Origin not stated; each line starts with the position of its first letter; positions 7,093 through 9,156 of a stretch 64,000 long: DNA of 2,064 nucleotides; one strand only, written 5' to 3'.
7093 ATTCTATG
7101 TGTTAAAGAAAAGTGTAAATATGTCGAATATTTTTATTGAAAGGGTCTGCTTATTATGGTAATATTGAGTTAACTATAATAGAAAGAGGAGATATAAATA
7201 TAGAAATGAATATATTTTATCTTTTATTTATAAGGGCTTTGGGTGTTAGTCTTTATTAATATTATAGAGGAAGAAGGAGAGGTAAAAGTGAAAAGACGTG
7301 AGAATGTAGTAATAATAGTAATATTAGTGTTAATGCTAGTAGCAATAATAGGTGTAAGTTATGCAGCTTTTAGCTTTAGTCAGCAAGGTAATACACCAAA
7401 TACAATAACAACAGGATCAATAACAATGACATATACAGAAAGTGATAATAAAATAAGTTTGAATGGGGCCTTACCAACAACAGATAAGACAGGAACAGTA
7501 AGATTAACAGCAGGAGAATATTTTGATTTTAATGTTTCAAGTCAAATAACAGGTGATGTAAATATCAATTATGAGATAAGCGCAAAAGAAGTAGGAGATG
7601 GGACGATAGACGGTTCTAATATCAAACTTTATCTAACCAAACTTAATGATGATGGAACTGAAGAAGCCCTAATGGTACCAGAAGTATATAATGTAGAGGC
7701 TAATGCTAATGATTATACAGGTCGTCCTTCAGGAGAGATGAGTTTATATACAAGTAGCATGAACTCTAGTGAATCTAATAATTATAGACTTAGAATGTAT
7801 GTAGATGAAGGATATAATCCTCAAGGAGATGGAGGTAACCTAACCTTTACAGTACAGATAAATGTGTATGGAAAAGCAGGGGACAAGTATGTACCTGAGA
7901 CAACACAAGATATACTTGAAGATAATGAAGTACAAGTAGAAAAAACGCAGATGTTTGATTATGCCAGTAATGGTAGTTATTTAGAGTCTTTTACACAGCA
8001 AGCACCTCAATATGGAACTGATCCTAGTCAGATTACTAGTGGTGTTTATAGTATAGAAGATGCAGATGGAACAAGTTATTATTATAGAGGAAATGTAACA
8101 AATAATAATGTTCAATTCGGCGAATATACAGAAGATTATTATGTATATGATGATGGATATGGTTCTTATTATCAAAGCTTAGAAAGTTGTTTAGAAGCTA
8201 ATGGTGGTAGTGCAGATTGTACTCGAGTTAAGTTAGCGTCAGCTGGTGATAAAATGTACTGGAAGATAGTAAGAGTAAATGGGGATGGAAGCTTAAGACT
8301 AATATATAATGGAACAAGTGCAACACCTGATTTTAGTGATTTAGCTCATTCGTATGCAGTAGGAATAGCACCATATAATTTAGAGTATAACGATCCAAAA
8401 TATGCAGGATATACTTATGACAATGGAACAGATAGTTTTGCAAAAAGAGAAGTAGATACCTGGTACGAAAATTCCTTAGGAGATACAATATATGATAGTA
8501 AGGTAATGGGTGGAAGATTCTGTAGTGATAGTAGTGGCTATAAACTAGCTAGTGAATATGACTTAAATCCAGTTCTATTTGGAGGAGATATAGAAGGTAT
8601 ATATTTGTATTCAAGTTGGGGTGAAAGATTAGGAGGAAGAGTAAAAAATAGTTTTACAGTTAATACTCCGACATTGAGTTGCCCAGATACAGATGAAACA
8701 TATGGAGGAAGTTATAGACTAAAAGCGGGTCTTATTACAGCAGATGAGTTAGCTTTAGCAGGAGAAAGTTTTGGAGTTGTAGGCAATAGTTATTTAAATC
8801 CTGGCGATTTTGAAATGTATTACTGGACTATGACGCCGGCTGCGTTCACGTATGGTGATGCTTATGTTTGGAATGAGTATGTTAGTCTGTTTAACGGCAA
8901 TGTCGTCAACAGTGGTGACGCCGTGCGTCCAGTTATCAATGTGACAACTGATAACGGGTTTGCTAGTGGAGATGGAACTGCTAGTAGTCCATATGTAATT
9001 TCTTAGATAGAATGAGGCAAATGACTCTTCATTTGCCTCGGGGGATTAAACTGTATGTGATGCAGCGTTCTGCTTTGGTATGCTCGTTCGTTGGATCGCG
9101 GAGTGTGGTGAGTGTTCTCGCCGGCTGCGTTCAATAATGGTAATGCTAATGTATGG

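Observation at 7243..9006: DGR target is a SipW-cognate/TasA-like secreted protein with a DUF1566-like C-type-lectin C-terminus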

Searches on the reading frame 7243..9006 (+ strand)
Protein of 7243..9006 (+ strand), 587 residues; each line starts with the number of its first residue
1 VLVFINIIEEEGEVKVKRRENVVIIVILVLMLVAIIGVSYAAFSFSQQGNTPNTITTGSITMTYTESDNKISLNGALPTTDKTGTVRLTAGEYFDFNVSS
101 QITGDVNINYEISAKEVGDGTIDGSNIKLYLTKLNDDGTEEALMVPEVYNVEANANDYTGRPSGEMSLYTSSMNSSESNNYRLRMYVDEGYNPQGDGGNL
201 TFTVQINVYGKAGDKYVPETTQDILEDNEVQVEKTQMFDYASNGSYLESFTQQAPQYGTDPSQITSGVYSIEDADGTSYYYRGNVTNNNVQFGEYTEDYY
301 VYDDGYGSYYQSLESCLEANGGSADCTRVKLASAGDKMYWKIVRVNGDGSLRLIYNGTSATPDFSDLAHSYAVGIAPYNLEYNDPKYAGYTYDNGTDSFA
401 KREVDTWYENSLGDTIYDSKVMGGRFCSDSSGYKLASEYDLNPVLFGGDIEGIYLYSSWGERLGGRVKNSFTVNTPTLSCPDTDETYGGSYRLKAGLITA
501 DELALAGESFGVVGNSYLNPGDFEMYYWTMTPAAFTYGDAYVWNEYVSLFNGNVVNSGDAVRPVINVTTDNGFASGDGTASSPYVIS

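Call 4: search_protein_families(library=pfam, proteins=[window:7243-9006:+], max_evalue=0.1)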
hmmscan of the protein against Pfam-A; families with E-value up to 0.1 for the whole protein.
window:7243-9006:+ (587 aa): 1 family
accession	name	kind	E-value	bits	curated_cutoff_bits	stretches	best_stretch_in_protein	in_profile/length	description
PF11857.13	DUF3377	-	0.013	15.9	26.5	1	8-52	16-58/72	Domain of unknown function (DUF3377)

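Call 5: search_protein_families(library=ncbifam, proteins=[window:7243-9006:+], max_evalue=1)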
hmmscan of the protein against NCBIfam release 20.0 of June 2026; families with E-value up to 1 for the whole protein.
window:7243-9006:+ (587 aa): 1 family
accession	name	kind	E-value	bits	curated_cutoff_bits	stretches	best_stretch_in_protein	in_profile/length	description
NF047454.1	SphinmyaseLepto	equivalog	0.49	9.7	400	0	254-307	117-166/235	sphingomyelinase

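Call 10: find_homologous_proteins(query=window:7243-9006:+, max_evalue=0.001)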
Query window:7243-9006:+ (587 aa): 5307 proteins with E <= 0.001 among 8000 candidates; the best 120 are listed.
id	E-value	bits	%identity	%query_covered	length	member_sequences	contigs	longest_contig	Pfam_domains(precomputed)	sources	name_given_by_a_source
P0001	0.0e+0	1283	100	97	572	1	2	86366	-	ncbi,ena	-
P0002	0.0e+0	1252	98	97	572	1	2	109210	-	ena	-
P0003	0.0e+0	1242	97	97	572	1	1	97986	-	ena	-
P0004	0.0e+0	1241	98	97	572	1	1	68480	-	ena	-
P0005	0.0e+0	1235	97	97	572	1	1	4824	-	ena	-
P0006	0.0e+0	1235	97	97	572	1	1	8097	-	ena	-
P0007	0.0e+0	1234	97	97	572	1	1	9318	-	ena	-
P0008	0.0e+0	1039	83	97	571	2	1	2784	-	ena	-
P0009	1.0e-286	970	80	97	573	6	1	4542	-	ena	-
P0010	1.4e-284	963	77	97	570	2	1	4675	-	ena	-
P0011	7.3e-278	941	75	97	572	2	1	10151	-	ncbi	-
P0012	4.4e-276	935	75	97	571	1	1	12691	-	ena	-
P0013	4.6e-275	932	75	97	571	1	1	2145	-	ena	-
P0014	6.9e-275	931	75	97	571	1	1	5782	-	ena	-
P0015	1.8e-274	930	75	97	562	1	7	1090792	-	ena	-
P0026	2.6e-268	910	74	97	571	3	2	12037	-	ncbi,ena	-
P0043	3.6e-266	903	72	97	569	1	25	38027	-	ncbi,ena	-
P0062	4.4e-262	889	73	97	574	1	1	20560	-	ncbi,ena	-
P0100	2.4e-252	857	71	97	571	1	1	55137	-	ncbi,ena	-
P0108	1.3e-250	851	70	97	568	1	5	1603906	-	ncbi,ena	-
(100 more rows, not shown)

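Call 12: list_cluster_members(proteins=[P0001, P0011, P0026, P0043, P0108, P0062, P0100])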
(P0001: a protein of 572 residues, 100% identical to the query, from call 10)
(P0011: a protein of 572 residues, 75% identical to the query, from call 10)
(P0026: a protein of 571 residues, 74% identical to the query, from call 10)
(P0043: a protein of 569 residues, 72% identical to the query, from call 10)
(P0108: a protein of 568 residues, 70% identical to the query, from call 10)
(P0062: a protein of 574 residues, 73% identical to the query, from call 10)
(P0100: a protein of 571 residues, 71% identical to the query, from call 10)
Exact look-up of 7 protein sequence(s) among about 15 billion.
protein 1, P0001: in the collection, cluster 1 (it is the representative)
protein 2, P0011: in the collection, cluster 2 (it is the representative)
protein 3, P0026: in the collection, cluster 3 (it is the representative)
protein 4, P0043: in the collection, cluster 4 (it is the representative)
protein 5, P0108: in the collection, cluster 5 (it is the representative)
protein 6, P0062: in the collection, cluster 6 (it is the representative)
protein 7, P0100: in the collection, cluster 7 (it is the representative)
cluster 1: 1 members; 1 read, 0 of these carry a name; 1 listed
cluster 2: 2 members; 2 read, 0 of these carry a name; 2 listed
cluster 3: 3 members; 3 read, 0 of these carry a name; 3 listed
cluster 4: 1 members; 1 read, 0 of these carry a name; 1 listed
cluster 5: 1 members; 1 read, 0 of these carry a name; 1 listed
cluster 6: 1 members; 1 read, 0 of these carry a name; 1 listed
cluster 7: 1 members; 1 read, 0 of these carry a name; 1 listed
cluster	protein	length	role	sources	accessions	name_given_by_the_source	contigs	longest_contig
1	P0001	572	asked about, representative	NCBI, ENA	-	-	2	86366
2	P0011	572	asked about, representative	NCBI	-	-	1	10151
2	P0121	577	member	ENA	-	-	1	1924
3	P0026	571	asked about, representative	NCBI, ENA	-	-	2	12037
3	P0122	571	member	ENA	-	-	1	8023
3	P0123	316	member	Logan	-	-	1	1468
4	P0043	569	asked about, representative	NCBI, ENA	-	-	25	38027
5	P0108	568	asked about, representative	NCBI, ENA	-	-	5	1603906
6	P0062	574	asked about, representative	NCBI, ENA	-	-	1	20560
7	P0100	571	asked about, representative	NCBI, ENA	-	-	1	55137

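Call 18: search_solved_structures(query=A1, max_evalue=10, show_alignments=3)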
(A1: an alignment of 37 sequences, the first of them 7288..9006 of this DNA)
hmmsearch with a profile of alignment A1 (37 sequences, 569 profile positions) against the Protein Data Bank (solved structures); distinct sequences matched with E-value up to 10: 6.
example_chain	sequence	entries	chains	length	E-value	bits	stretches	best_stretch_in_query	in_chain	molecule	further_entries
1p50_A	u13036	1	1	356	0.4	12.6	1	239-348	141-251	Arginine kinase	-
1sd0_A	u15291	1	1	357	0.54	12.2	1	239-348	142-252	Arginine kinase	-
1bg0_A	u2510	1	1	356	0.54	12.2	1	239-348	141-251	ARGININE KINASE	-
1p52_A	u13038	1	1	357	0.55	12.1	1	239-348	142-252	Arginine kinase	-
1rl9_A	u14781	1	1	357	0.55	12.1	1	239-348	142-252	Arginine kinase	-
1m15_A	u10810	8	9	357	0.55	12.1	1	239-348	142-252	arginine kinase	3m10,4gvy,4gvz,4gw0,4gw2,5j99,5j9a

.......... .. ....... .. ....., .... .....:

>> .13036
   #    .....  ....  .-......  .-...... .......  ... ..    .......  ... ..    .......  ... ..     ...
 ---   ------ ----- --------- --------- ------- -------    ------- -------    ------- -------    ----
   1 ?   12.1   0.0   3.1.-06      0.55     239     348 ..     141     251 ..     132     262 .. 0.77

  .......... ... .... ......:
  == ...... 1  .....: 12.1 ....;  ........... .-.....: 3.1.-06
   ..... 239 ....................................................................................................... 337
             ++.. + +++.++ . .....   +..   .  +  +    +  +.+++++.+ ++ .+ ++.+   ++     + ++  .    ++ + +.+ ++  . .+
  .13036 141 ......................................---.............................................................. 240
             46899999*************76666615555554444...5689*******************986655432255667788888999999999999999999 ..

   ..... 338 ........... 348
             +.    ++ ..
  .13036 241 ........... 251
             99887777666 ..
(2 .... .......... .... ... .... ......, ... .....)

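Call 21: find_related_loci(query=A1, collection=genome_contigs, flank=10000)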
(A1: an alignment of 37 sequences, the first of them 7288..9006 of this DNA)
Query A1 (572 aa) in genome_contigs; peptide patterns used: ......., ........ (x = any residue, [..] = any of these).
238 stretches matched a pattern; 214 encode a relative of the query (tblastn E <= 1e-3); the best 80 are kept; 78 distinct loci.
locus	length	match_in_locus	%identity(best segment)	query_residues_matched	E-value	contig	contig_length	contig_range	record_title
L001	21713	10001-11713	73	2-572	0e+0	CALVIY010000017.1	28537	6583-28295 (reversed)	MAG: uncultured Bacilli bacterium isolate BRZ_N__bin132 genome assembly, contig: BRZ_N__NODE_3778_length_28537_cov_28.29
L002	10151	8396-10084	76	10-572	0e+0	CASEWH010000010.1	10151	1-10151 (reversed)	uncultured bacterium isolate SI.A20.metabat-bins.119 genome assembly, contig: SI.A20.metabat-bins.119.fa_k141_32335, who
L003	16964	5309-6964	74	19-572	0e+0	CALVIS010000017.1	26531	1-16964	MAG: uncultured Bacilli bacterium isolate BRZ_FH__bin24 genome assembly, contig: BRZ_FH__NODE_1862_length_26531_cov_17.7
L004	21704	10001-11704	73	1-572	0e+0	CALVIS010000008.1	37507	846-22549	MAG: uncultured Bacilli bacterium isolate BRZ_FH__bin24 genome assembly, contig: BRZ_FH__NODE_1167_length_37507_cov_17.2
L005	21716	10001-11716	72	1-572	0e+0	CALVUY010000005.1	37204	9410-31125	MAG: uncultured Bacilli bacterium isolate BRZ_EQ__bin120 genome assembly, contig: BRZ_EQ__NODE_2074_length_37204_cov_9.2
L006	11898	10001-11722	73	1-572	0e+0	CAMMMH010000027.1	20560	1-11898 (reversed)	MAG: uncultured Tenericutes bacterium isolate ERR4968579_bin.33_MetaWRAP_v1.1_MAG genome assembly, contig: NODE_1239_len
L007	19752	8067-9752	72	1-572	0e+0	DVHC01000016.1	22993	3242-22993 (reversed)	MAG TPA_asm: Candidatus Onthousia excrementipullorum isolate CHK184-20233 CHK184__C43170_L22993_ERR3414579, whole genome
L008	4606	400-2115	70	1-572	0e+0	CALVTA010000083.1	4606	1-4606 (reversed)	MAG: uncultured Bacilli bacterium isolate BRZ_ES__bin111 genome assembly, contig: BRZ_ES__NODE_20663_length_4606_cov_17.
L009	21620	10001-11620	71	19-571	0e+0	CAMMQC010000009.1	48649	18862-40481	MAG: uncultured Tenericutes bacterium isolate ERR4836964_bin.35_MetaWRAP_v1.1_MAG genome assembly, contig: NODE_743_leng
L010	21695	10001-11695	68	2-572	0e+0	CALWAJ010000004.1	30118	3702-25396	MAG: uncultured Bacilli bacterium isolate BRZ_GV__bin40 genome assembly, contig: BRZ_GV__NODE_1252_length_30118_cov_7.45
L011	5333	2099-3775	68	2-571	0e+0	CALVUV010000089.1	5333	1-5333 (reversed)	MAG: uncultured Bacilli bacterium isolate BRZ_BV__bin67 genome assembly, contig: BRZ_BV__NODE_15177_length_5333_cov_7.75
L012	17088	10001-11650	70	19-571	0e+0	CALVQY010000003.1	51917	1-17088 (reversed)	MAG: uncultured Bacilli bacterium isolate BRZ_NN__bin51 genome assembly, contig: BRZ_NN__NODE_655_length_51917_cov_16.76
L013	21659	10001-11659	69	19-571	0e+0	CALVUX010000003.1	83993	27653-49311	MAG: uncultured Bacilli bacterium isolate BRZ_EC__bin54 genome assembly, contig: BRZ_EC__NODE_565_length_83993_cov_20.20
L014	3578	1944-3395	75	89-571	0e+0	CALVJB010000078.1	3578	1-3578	MAG: uncultured Bacilli bacterium isolate BRZ_PQ__bin74 genome assembly, contig: BRZ_PQ__NODE_31736_length_3578_cov_54.0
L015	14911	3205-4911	65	2-572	0e+0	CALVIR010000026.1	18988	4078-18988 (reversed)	MAG: uncultured Bacilli bacterium isolate BRZ_HM__bin47 genome assembly, contig: BRZ_HM__NODE_2763_length_18988_cov_10.3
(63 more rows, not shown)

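Call 24: predict_structure(alignment_id=A1)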
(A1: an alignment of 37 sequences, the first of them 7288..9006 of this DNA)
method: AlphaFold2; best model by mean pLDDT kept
length: 572 residues; sequences in the alignment: 37
mean_pLDDT: 45.0   pTM: 0.33
mean pLDDT of the five models: 45.0, 38.9, 38.2, 38.1, 37.2
residues with pLDDT >= 90: 0; 70-90: 102; 50-70: 94; < 50: 376
segments of 3 or more residues with pLDDT < 50: 21-39, 60-76, 198-285, 292-297, 316-419, 430-432, 437-445, 447-572
pLDDT, mean of each block of 10 residues (from residue 1): 66 72 33 35 61 57 39 52 71 77 73 83 81 85 79 81 82 59 64 63 26 24 24 32 34 29 27 28 52 51 59 55 31 27 31 25 22 24 31 32 29 37 58 53 47 39 29 22 23 27 27 32 38 37 33 26 31 31
secondary structure, 60 per line:
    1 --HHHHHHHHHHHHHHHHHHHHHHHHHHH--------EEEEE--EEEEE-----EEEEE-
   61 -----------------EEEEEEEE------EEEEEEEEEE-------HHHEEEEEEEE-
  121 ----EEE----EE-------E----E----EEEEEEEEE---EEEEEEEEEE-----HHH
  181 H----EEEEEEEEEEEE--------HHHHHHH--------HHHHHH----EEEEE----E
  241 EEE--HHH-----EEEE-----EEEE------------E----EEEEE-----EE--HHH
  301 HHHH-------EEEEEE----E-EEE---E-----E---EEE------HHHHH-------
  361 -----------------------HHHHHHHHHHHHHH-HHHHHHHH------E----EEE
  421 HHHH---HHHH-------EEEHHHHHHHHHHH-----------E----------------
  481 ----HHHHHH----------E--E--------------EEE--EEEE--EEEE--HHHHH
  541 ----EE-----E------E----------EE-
elements in order: H3-29 E38-42 E45-49 E55-59 E78-85 E92-101 E112-119 E125-127 E151-159 E163-172 H178-181 E186-197 H206-212 H221-226 E231-235 E240-243 E254-257 E263-266 E284-288 H298-304 E312-317 E324-326 E340-342 H349-353 H384-397 H399-406 E418-420 H421-424 H428-431 E439-441 H442-452 H485-490 E519-521 E524-527 E530-533 H536-540

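Call 28: fold_search(model_id=the predicted structure, library=pdb)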
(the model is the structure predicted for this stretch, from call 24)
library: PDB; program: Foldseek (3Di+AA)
matches with E <= 10: 1652; with E <= 0.001: 0
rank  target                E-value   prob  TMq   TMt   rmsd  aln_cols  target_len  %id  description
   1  4itc                  2.0e-03  0.89  0.13  0.29  12.6       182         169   10  Crystal Structure Analysis of the K1 Cleaved Adhesin domain of Lys-gingipain (Kgp) from Porphyromonas gingivalis W83 (released 2013-09-25)
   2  6p9w_1                2.1e-03  0.97  0.14  0.34  11.6       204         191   12  Poliovirus (Type 1 Mahoney), receptor catalysed 135S particle map (released 2020-06-10)
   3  8tzs                  3.0e-03  0.89  0.14  0.16  10.9       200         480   10  Structure of human WLS (released 2023-10-18)
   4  7dov_A                3.0e-03  0.80  0.10  0.25  13.0       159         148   11  The crystal structure of zebrafish tumor necrosis factor alpha (released 2021-12-22)
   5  7vwb_A                3.9e-03  0.93  0.13  0.36   8.3       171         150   13  Phloem lectin (PP2) structure -complex with N-Acetyllactosamine (LacNAc) (released 2023-03-08)
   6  6p9o_1                4.2e-03  0.94  0.14  0.33  11.9       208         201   12  Poliovirus 135S-like expanded particle in complex with a monoclonal antibody directed against the N-terminal extension (released 2020-06-10)
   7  8zqf                  4.9e-03  0.90  0.14  0.31  13.7       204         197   14  Crystal structure of a novel alginate-binding carbohydrate binding module (released 2024-06-12)
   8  9gtp_1G               5.8e-03  0.41  0.11  0.10  19.8       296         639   11  Cryo-EM structure of a contractile injection system in Streptomyces coelicolor, the baseplate complex in extended sta (released 2025-06-18)
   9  7vrp_I                6.1e-03  0.95  0.14  0.19   7.8       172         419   13  Structure of infectious bursal disease virus Gx strain (released 2022-03-30)
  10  2w1u_D                6.5e-03  0.72  0.11  0.30  11.6       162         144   14  A family 32 carbohydrate-binding module, from the Mu toxin produced by Clostridium perfringens, in complex with beta-D (released 2009-05-05)
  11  7xyc_A                6.8e-03  0.66  0.11  0.11  11.5       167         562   10  CryoEM structure of Klebsiella phage Kp7 type II tail fiber gp52 in vitro (released 2023-06-07)
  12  7ueg_A                7.2e-03  0.95  0.13  0.33  12.1       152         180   10  Cryo-EM of bundling pili from Pyrobaculum calidifontis (released 2022-06-29)
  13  2w1u_B                7.2e-03  0.63  0.11  0.27  11.8       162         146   12  A family 32 carbohydrate-binding module, from the Mu toxin produced by Clostridium perfringens, in complex with beta-D (released 2009-05-05)
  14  4gkx_A                8.5e-03  0.25  0.09  0.16  13.1       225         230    9  Crystal structure of a carbohydrate-binding domain (released 2013-06-05)
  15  1r1z_A                8.5e-03  0.25  0.09  0.16  13.5       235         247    8  The Crystal structure of the Carbohydrate recognition domain of the glycoprotein sorting receptor p58/ERGIC-53 reveals (released 2003-12-16)
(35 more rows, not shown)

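Call 29: search_protein_representatives(protein=window:7288-9006:+)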
Query: 572 residues. Proteins with E-value up to 0.001 (for the whole library): 3988; up to 1e-10: 1858; up to 1e-30: 145. The best 150 are listed.
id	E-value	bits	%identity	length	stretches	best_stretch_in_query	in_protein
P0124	4.2e-191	653.0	60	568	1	2-571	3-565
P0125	1.2e-184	631.7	69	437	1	2-426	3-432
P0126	5.0e-164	563.7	67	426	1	129-571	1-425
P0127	2.5e-108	379.8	73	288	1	16-278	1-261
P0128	1.2e-107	377.6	38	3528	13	323-571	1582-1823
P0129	1.2e-105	370.9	64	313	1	256-571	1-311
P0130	2.7e-103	363.2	54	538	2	206-571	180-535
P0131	3.3e-101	356.3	42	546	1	2-571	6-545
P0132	1.9e-92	327.4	59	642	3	2-199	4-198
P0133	4.5e-85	303.0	59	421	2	2-203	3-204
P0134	5.8e-83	296.0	48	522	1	184-570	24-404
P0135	1.6e-82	294.6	42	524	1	20-571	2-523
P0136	2.2e-80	287.6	46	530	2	201-571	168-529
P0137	7.3e-78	279.2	61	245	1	323-572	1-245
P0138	2.8e-76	274.0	61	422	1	1-236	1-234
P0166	4.0e-52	194.2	47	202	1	1-197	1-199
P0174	3.8e-46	174.5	38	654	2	226-570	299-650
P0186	2.0e-40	155.6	36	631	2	242-571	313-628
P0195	2.6e-38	148.6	40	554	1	227-569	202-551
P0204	2.1e-36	142.4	31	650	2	237-571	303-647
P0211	1.2e-35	139.9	47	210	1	10-197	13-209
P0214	5.3e-35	137.7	36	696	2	230-569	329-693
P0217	7.1e-35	137.3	36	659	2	257-571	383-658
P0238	1.2e-32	130.0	39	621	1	205-571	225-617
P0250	3.0e-32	128.6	33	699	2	249-571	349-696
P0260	3.7e-31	125.0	37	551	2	209-556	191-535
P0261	3.7e-31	125.0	38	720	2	249-571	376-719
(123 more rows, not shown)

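Call 33: search_protein_families(library=pfam, alignment_id=A2, max_evalue=0.01)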
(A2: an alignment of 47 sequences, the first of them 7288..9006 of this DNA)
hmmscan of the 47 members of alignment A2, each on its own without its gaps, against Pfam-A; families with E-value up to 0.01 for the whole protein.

A. member 1, window:7288-9006:+ (572 aa): 0 families

B. families by the number of members that match (of 47 scanned): 8 families
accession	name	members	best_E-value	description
PF07963.17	N_methyl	6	4.8e-07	Prokaryotic N-terminal methylation motif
PF12389.13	Peptidase_M73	3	3.9e-07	Camelysin metallo-endopeptidase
PF09479.16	Flg_new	1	2.8e-14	Listeria-Bacteroides repeat domain (List_Bact_rpt)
PF16403.11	Bact_surface_Ig-like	1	3.3e-13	Bacterial surface protein, Ig-like domain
PF18981.6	InlK_D3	1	0.0011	Internalin K domain (D3/D4)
PF11921.14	DUF3439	1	0.0019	Domain of unknown function (DUF3439)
PF19789.6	DUF6273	1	0.0042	Domain of unknown function (DUF6273)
PF21461.3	HL_N-beta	1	0.0094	Hyaluronate lyase, N-terminal beta-sheet domain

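Call 34: search_protein_families(library=ncbifam, alignment_id=A2, max_evalue=0.01)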
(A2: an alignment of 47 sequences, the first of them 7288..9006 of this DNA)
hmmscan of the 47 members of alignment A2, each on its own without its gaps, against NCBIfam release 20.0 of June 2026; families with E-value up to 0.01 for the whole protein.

A. member 1, window:7288-9006:+ (572 aa): 0 families

B. families by the number of members that match (of 47 scanned): 20 families
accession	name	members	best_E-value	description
NF041013.1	T4P_ComGE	5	2.4e-06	competence type IV pilus minor pilin ComGE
TIGR02532.1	IV_pilin_GFxxxE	4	6e-07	prepilin-type N-terminal cleavage/methylation domain-containing protein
NF040999.1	pilin_ComGC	3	2.3e-07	competence type IV pilus major pilin ComGC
TIGR01710.1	typeII_sec_gspG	3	2.8e-06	type II secretion system major pseudopilin GspG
NF041775.1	typeIV_PilA_Myxo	3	2.4e-05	type IV pilin protein PilA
NF040982.1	ComGD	3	7.7e-05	competence type IV pilus minor pilin ComGD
NF007862.0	PRK10574.1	2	0.00012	prepilin peptidase-dependent pilin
TIGR02596.1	TIGR02596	2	0.00012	Verru_Chthon cassette protein D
NF005049.0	PRK06461.1-3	2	0.0036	single-stranded DNA-binding protein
TIGR02543.1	List_Bact_rpt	1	9.6e-09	TIGR02543 family repeat protein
NF047446.1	barrel_OmpL47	1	2.2e-05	OmpL47-type beta-barrel domain-containing protein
NF033188.1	internalin_H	1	7.2e-05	InlH/InlC2 family class 1 internalin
NF007848.0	PRK10557.1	1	0.00013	prepilin peptidase-dependent protein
TIGR01708.2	typeII_sec_gspH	1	0.0012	type II secretion system minor pseudopilin GspH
NF046066.1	BioflmMtrxTasA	1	0.0029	biofilm matrix protein TasA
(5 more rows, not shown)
